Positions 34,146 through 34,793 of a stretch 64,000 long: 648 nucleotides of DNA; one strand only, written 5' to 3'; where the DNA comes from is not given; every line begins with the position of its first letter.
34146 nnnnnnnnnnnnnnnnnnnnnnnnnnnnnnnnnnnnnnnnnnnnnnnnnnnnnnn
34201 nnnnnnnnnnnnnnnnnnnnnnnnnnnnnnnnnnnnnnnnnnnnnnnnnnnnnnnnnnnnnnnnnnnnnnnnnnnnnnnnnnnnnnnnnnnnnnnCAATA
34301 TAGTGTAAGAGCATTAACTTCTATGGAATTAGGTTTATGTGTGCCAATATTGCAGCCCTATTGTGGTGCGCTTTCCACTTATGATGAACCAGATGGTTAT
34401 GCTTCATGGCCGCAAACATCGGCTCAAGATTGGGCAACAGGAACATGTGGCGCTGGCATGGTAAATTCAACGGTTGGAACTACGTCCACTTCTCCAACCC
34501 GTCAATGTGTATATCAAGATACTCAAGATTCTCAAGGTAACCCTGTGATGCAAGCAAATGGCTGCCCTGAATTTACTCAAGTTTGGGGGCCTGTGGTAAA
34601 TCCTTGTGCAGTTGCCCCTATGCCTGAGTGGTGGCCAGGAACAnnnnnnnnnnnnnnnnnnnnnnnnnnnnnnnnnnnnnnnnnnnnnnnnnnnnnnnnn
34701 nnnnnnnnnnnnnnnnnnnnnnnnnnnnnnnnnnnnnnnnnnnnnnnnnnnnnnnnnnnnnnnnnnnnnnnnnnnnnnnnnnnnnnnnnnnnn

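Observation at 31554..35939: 1461-aa secreted protein with roughly 60 cysteines, extreme Thr/Ser/Asn/Gly/Tyr bias and no recognisable fold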

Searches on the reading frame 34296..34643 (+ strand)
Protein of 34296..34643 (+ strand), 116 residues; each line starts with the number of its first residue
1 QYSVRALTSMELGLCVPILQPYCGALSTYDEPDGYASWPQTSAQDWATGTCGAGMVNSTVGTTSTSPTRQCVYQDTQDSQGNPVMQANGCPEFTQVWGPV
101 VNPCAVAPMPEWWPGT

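Call 83: search_protein_families(library=pfam, proteins=[window:34296-34643:+], max_evalue=10)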
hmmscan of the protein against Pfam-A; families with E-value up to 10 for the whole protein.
window:34296-34643:+ (116 aa): 0 families

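Call 87: search_solved_structures(query=A8, max_evalue=10, show_alignments=3)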
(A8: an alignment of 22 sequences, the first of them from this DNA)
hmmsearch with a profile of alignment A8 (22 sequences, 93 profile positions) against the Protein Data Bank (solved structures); distinct sequences matched with E-value up to 10: 3.
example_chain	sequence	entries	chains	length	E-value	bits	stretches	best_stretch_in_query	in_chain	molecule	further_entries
2xdg_A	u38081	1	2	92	0.3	14.4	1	29-72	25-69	GROWTH HORMONE-RELEASING HORMONE RECEPTOR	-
4rg8_A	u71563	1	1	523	0.52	13.6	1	47-72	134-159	Exonuclease I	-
6sso_A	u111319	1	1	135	2.4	11.5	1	35-91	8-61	Non-secretory ribonuclease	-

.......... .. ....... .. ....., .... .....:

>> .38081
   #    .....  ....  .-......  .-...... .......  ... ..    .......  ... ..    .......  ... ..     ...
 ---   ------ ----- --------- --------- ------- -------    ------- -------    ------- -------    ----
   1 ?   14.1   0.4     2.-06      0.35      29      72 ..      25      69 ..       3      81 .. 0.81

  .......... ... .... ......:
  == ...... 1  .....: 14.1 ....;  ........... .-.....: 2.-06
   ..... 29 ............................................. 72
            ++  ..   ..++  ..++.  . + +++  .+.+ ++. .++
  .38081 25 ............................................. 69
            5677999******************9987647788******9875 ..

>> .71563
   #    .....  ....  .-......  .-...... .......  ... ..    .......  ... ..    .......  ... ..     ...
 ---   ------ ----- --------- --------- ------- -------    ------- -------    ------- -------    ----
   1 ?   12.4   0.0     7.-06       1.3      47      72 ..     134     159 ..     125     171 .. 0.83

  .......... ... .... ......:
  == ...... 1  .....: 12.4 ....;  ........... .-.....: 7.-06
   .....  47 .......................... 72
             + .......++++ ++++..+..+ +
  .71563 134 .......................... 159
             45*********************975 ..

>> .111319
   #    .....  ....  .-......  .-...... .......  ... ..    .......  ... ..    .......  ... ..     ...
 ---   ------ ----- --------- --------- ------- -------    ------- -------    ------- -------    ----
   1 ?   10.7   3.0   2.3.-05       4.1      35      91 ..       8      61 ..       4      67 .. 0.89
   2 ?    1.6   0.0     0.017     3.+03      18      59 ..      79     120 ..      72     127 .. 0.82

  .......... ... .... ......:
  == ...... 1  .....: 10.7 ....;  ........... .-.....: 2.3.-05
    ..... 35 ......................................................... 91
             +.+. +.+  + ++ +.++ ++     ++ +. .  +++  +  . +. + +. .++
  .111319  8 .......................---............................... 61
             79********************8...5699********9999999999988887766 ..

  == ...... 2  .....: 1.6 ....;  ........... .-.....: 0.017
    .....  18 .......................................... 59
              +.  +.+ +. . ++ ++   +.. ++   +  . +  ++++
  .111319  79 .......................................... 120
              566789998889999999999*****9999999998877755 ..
